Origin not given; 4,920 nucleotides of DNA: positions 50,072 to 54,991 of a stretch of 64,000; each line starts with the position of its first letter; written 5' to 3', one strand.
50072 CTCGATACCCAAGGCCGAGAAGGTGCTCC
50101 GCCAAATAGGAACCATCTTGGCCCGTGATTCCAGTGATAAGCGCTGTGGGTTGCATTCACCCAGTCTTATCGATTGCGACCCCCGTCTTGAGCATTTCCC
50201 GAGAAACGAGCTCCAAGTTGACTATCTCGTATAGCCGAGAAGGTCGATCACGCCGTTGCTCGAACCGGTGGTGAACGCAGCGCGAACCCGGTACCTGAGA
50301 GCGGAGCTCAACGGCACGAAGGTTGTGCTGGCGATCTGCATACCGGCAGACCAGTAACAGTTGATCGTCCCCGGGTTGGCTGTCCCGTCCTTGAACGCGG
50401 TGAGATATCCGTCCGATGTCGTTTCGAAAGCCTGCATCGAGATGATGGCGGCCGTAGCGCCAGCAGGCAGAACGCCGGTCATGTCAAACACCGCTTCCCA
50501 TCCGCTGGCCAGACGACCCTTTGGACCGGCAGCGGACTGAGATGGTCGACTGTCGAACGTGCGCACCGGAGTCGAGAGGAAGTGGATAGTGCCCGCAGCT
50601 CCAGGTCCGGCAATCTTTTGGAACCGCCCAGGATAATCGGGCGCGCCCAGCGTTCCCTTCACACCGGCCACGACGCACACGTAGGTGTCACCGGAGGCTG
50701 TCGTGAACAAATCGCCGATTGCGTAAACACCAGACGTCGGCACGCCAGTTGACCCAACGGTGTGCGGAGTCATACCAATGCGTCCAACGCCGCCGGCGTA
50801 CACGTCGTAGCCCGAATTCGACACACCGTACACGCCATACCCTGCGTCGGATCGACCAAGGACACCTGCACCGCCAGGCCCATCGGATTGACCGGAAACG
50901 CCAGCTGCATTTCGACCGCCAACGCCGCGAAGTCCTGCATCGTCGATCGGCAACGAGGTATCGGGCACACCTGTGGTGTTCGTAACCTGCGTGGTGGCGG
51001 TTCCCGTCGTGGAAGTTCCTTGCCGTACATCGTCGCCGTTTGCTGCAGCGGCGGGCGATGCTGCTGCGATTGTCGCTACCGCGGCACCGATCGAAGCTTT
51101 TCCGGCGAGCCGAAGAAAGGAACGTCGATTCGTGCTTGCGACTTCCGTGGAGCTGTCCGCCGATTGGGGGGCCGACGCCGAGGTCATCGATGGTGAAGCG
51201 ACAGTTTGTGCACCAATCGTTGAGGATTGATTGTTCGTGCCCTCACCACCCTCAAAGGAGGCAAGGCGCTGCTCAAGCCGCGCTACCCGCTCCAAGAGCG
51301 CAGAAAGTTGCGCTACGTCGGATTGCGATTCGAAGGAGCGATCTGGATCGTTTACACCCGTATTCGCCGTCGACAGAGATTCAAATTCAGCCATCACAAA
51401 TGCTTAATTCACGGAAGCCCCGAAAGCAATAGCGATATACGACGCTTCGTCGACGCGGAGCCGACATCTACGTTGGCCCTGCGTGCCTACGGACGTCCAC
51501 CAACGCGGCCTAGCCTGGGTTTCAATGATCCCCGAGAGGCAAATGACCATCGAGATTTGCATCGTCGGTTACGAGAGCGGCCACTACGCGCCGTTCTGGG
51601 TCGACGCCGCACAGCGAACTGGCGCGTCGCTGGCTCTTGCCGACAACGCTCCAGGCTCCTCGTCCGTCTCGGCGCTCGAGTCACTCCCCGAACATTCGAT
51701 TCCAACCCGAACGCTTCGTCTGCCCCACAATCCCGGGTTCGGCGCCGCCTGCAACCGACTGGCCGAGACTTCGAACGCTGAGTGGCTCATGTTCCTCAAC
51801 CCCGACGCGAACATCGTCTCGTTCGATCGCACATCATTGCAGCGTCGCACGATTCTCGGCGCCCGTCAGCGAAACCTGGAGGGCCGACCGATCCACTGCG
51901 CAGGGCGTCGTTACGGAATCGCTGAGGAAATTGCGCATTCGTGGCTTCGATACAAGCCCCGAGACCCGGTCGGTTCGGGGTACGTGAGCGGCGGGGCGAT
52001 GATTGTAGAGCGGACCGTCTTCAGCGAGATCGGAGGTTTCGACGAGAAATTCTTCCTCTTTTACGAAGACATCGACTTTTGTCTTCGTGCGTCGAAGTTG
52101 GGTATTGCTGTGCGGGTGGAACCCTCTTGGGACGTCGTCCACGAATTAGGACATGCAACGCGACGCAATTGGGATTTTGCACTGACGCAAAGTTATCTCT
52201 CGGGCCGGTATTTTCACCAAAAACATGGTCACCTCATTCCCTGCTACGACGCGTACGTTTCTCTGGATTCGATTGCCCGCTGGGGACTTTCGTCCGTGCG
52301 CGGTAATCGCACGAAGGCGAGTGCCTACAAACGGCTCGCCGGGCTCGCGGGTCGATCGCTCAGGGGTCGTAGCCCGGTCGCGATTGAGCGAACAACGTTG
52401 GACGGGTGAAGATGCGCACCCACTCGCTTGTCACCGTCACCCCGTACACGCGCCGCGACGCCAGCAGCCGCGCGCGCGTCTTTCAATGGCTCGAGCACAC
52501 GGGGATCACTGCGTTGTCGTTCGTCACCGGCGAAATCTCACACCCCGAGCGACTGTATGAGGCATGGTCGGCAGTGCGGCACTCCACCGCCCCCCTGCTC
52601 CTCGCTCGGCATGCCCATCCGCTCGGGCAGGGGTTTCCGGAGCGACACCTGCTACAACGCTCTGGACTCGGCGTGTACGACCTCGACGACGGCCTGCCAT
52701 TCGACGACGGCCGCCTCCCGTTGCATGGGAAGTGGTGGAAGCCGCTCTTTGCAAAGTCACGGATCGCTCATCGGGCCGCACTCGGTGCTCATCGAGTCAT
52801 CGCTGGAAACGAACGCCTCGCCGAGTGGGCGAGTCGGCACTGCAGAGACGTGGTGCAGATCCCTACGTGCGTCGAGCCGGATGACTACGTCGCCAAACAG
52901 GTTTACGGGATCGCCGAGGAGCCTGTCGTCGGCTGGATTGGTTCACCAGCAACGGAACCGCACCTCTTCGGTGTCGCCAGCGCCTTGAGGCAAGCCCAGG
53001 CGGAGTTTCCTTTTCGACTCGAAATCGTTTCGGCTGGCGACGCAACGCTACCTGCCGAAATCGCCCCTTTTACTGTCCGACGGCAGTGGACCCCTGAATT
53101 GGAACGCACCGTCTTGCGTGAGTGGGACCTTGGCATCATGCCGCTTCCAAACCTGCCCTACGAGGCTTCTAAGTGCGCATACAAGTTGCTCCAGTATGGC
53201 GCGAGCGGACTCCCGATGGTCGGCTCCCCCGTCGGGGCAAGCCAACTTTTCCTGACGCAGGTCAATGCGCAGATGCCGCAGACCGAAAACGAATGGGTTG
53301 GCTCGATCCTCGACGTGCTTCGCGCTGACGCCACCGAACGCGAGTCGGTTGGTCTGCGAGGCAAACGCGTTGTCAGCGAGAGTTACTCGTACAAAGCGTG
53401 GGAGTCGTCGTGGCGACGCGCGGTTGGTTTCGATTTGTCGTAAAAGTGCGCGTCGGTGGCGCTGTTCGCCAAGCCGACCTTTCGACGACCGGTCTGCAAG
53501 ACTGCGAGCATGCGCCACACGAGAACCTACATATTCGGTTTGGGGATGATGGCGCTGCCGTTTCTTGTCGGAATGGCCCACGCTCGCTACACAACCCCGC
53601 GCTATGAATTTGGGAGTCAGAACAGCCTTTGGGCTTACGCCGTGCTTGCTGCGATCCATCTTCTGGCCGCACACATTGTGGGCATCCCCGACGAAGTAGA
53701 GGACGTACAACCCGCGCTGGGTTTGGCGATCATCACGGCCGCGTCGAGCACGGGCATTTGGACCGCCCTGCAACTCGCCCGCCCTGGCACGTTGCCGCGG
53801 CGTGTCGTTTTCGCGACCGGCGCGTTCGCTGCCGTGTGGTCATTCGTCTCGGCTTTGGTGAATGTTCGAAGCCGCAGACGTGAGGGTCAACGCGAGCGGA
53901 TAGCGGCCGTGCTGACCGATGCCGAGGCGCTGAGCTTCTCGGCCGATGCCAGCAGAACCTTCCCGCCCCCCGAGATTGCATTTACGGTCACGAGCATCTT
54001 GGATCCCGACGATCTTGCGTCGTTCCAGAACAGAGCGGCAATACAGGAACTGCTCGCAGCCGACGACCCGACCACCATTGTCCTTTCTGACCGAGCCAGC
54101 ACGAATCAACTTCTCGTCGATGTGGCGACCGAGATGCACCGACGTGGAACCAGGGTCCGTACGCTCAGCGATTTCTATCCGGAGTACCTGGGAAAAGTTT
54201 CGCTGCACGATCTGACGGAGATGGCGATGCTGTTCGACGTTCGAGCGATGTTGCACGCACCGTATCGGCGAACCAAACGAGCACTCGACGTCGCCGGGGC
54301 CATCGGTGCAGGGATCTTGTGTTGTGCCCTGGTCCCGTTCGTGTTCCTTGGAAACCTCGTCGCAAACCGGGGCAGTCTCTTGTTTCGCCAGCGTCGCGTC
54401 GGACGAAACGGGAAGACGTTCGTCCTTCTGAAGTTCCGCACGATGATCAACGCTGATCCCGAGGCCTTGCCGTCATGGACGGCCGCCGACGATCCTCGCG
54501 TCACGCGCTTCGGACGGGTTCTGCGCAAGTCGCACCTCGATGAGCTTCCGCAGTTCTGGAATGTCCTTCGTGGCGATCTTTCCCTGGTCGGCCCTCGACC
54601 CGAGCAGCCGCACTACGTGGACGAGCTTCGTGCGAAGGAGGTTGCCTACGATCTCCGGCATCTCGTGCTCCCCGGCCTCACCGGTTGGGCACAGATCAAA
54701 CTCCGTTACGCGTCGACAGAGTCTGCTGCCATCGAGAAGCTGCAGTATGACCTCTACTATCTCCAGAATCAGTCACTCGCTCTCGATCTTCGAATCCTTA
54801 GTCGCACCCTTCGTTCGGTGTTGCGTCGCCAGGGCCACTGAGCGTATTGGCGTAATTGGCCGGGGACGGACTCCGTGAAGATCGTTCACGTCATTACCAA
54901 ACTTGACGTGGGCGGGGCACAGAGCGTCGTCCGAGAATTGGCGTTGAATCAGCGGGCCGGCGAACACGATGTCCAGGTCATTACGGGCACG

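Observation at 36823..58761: About 20-kb ABC-transporter-dependent glycan assembly locus with capping machinery but no recognisable ligase or acceptor gene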

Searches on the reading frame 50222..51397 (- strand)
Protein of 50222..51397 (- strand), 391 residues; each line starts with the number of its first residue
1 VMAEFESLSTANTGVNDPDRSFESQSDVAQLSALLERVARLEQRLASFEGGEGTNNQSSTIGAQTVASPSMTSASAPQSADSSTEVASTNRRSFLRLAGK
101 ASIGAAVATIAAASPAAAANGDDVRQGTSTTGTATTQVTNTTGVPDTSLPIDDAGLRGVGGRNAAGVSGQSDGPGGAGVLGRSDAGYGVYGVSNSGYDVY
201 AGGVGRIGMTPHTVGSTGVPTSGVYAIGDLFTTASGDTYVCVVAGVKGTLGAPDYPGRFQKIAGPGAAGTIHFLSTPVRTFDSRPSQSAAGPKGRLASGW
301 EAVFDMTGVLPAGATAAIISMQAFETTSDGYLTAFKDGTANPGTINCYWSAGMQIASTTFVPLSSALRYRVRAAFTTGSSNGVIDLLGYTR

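Call 4: search_protein_families(library=pfam, proteins=[window:50222-51397:-], max_evalue=0.01)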
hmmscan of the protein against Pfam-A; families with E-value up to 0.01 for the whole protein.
window:50222-51397:- (391 aa): 0 families

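Call 11: search_protein_families(library=ncbifam, proteins=[window:50222-51397:-], max_evalue=0.001)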
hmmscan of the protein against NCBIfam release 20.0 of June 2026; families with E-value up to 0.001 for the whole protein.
window:50222-51397:- (391 aa): 0 families

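Call 48: search_solved_structures(query=window:50222-51397:-, max_evalue=1)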
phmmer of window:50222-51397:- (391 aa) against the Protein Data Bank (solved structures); distinct sequences matched with E-value up to 1: 0.

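Call 62: search_protein_representatives(protein=window:50222-51397:-)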
Query: 391 residues. Proteins with E-value up to 0.001 (for the whole library): 2543; up to 1e-10: 531; up to 1e-30: 31. The best 150 are listed.
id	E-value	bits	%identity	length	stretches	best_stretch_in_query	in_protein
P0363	2.5e-100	352.7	57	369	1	26-391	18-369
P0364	3.6e-94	332.5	59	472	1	74-391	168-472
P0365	5.8e-62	226.5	47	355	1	72-389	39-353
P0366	6.2e-54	200.1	43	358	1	87-389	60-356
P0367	6.7e-54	200.0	40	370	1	23-391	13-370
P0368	7.3e-54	199.8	45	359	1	46-391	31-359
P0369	6.4e-49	183.6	47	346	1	80-389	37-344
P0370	4.4e-45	170.9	44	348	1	73-389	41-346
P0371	1.4e-44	169.3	42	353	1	84-389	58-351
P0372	2.1e-42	162.1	43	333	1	74-360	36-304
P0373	8.8e-42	160.1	42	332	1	77-389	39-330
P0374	1.3e-41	159.5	43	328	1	81-389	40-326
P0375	5.5e-41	157.5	40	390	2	117-389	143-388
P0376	5.5e-41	157.5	44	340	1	82-389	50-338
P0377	1.1e-40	156.5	40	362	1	22-391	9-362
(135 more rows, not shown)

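Call 66: search_solved_structures(query=A2, max_evalue=1)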
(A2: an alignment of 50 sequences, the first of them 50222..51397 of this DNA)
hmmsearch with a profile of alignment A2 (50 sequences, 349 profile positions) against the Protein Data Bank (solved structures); distinct sequences matched with E-value up to 1: 20.
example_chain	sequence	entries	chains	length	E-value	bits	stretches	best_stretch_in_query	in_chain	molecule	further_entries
8am8_BBB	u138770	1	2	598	0.014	17.5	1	48-88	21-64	Fumarate reductase/succinate dehydrogenase flavoprotein domain protein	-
8am3_AAA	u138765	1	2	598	0.022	16.9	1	48-88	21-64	Fumarate reductase/succinate dehydrogenase flavoprotein domain protein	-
8am6_AAA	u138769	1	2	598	0.022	16.9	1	48-88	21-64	Fumarate reductase/succinate dehydrogenase flavoprotein domain protein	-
8c29_U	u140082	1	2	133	0.048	15.8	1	44-84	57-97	Photosystem II 5 kDa protein, chloroplastic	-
4yuu_U1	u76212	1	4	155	0.073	15.2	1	48-87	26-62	Photosystem II 12 kDa extrinsic protein, chloroplastic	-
4aay_B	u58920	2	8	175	0.12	14.5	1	58-91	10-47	AROB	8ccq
7y5e_UL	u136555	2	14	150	0.17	14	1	46-83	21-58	PS II complex 12 kDa extrinsic protein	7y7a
8r3a_B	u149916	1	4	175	0.22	13.6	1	59-91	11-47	Arsenite oxidase small subunit AioB Rieske [2Fe-2S] cluster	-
7y5e_QL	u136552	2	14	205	0.3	13.2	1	40-98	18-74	PsbQ'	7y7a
5g5g_A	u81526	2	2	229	0.39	12.8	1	49-94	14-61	PUTATIVE XANTHINE DEHYDROGENASE YAGT IRON-SULFUR-BINDING SUBUNIT | Aldehyde oxidoreductase iron-sulfur-binding subunit PaoA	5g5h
8egr_M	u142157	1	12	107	0.44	12.6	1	6-44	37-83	gp20, portal-proximal core protein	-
7bjs_C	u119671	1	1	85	0.45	12.6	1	4-62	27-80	SD21996p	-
5f75_A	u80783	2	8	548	0.61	12.2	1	45-81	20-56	Thiocyanate dehydrogenase | Uncharacterized protein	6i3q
1kdd_A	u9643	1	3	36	0.71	12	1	6-38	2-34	GCN4 ACID BASE HETERODIMER ACID-d12La16I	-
9m46_A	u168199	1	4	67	0.77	11.8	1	7-42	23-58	IQ motif and SEC7 domain-containing protein 2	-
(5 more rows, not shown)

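Call 67: search_protein_families(library=pfam, alignment_id=A2, max_evalue=0.01)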
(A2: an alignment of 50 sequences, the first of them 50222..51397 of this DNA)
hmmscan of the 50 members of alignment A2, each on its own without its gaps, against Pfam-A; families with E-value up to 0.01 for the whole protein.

A. member 1, window:50222-51397:- (391 aa): 0 families

B. families by the number of members that match (of 50 scanned): 5 families
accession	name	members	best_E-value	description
PF10399.14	UCR_Fe-S_N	3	0.00026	Ubiquitinol-cytochrome C reductase Fe-S subunit TAT signal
PF04102.17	SlyX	3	0.0007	SlyX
PF23991.1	DUF7310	1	0.0001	Coiled-coil region of unknown function (DUF7310)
PF02163.28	Peptidase_M50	1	0.0042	Peptidase family M50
PF05308.16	Mito_fiss_reg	1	0.0088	Mitochondrial fission regulator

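Call 77: predict_structure(alignment_id=A2)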
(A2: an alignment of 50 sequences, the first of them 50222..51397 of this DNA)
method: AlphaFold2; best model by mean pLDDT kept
length: 391 residues; sequences in the alignment: 50
mean_pLDDT: 72.5   pTM: 0.47
mean pLDDT of the five models: 72.5, 72.3, 70.5, 69.1, 65.0
residues with pLDDT >= 90: 113; 70-90: 104; 50-70: 104; < 50: 70
segments of 3 or more residues with pLDDT < 50: 2-5, 55-57, 61-68, 70-76, 78-90, 93-122
pLDDT, mean of each block of 10 residues (from residue 1): 49 54 58 84 79 51 43 41 41 46 41 47 53 58 56 63 70 70 70 75 61 70 80 81 84 85 65 94 95 95 95 91 98 98 96 98 96 97 97 80
secondary structure, 60 per line:
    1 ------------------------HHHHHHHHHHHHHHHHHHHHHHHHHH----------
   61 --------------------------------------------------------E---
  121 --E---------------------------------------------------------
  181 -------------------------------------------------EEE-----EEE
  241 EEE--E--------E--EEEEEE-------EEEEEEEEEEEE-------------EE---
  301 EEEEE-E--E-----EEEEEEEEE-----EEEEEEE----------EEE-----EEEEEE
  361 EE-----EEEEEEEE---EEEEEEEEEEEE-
elements in order: H25-50 E230-232 E238-243 E258-263 E271-282 E301-305 E316-324 E330-336 E347-349 E355-362 E368-375 E379-390

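Call 80: fold_search(model_id=the predicted structure, library=pdb)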
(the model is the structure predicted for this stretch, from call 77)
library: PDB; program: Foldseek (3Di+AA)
matches with E <= 10: 1558; with E <= 0.001: 2
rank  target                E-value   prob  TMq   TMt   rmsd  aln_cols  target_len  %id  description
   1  8ond_A                6.5e-05  0.99  0.17  0.19  22.5       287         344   12  Structure of the C-terminal domains of the Bdellovibrio bacteriovorus Bd2133 fibre (released 2023-10-25)
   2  8ond_B                2.0e-04  0.99  0.19  0.21  20.7       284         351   13  Structure of the C-terminal domains of the Bdellovibrio bacteriovorus Bd2133 fibre (released 2023-10-25)
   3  8ok3                  1.4e-03  1.00  0.19  0.53   4.3       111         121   15  Structure of the C-terminal domain of the Bdellovibrio bacteriovorus Bd2133 fibre (released 2023-10-25)
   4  4jdo_D                2.7e-03  0.97  0.19  0.30  11.7       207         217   12  Secreted chlamydial protein pgp3, coiled-coil deletion (released 2013-06-05)
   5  3afg_B                3.3e-03  1.00  0.16  0.13   6.8       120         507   12  Crystal structure of ProN-Tk-SP from Thermococcus kodakaraensis (released 2010-08-04)
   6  4jdo_C                3.5e-03  0.97  0.19  0.30   9.9       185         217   10  Secreted chlamydial protein pgp3, coiled-coil deletion (released 2013-06-05)
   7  4jdo_B                3.5e-03  0.96  0.18  0.29  10.9       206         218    9  Secreted chlamydial protein pgp3, coiled-coil deletion (released 2013-06-05)
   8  3twi_A                4.8e-03  0.99  0.18  0.41  13.5       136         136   16  Variable Lymphocyte Receptor Recognition of the Immunodominant Glycoprotein of Bacillus anthracis Spores (released 2012-03-14)
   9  4y6t_F                5.1e-03  1.00  0.20  0.47   5.2       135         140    7  Structure of Tobacco streak virus coat protein dimer at 2.4 Angstroms resolution (released 2016-01-20)
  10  3wnn_B                6.0e-03  0.93  0.16  0.10   9.5       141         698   16  D308A mutant of Bacillus circulans T-3040 cycloisomaltooligosaccharide glucanotransferase complexed with isomaltooctao (released 2014-02-05)
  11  4xup_C                6.3e-03  0.99  0.19  0.38  10.7       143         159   12  Structure of the N-terminal CBM22-1-CBM22-2 tandem domain from Paenibacillus barcinonensis Xyn10C (released 2015-06-03)
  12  4jdo_E                6.3e-03  0.90  0.20  0.30  12.6       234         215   12  Secreted chlamydial protein pgp3, coiled-coil deletion (released 2013-06-05)
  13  7dq4_3                6.3e-03  0.85  0.18  0.28  13.8       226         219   13  Cryo-EM structure of CAR triggered Coxsackievirus B1 A-particle (released 2021-05-05)
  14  4y6t_C                6.7e-03  0.99  0.19  0.41   6.9       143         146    6  Structure of Tobacco streak virus coat protein dimer at 2.4 Angstroms resolution (released 2016-01-20)
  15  3afg_A                7.1e-03  0.99  0.17  0.14   5.3       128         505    9  Crystal structure of ProN-Tk-SP from Thermococcus kodakaraensis (released 2010-08-04)
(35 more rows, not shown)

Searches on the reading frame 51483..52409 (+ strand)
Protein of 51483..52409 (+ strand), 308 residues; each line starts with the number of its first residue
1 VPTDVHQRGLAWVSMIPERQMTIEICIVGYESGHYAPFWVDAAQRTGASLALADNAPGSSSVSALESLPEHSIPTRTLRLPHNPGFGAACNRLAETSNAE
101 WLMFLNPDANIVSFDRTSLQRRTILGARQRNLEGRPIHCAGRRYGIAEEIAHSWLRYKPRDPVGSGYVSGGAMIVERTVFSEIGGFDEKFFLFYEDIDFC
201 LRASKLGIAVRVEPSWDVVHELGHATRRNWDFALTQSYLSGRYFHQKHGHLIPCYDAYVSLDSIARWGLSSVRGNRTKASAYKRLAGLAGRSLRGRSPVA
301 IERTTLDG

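Call 4: search_protein_families(library=pfam, proteins=[window:51483-52409:+], max_evalue=0.01)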
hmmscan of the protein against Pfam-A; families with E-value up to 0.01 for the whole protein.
window:51483-52409:+ (308 aa): 5 families
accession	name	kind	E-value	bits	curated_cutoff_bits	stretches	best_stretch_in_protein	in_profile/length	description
PF02709.20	Glyco_transf_7C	-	5.1e-05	23.3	23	1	169-211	20-63/78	N-terminal domain of galactosyltransferase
PF10111.15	Glyco_tranf_2_2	-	0.00023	21.2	27.3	1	170-210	165-206/276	Glycosyltransferase like family 2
PF13632.12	Glyco_trans_2_3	-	0.0014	18.9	27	1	168-222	72-124/198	Glycosyl transferase family group 2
PF13641.12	Glyco_tranf_2_3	-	0.0045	17.5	27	1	163-221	154-212/230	Glycosyltransferase like family 2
PF00535.33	Glycos_transf_2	-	0.0056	17.1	23.3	0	54-109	34-89/168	Glycosyl transferase family 2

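Call 59: search_solved_structures(query=window:51483-52409:+, max_evalue=0.01)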
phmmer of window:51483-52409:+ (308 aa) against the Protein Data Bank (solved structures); distinct sequences matched with E-value up to 0.01: 0.

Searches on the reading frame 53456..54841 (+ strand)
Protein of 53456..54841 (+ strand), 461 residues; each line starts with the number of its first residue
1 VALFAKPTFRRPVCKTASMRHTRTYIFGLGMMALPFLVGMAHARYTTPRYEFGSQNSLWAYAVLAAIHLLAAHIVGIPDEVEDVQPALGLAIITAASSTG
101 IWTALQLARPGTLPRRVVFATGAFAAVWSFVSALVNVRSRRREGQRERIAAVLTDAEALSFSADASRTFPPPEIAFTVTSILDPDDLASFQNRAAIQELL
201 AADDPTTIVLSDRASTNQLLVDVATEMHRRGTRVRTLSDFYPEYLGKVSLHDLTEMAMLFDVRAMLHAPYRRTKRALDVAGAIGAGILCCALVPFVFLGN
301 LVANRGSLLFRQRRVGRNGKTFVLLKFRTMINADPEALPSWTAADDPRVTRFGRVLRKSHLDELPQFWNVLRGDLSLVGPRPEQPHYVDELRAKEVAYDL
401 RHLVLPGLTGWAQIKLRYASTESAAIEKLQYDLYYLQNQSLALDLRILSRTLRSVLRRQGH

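Call 4: search_protein_families(library=pfam, proteins=[window:53456-54841:+], max_evalue=0.01)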
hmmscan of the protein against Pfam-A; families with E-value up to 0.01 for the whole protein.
window:53456-54841:+ (461 aa): 1 family
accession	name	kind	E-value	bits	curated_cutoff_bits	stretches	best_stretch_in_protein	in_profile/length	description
PF02397.22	Bac_transf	-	1.5e-57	194.5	27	1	274-456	1-178/179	Bacterial sugar transferase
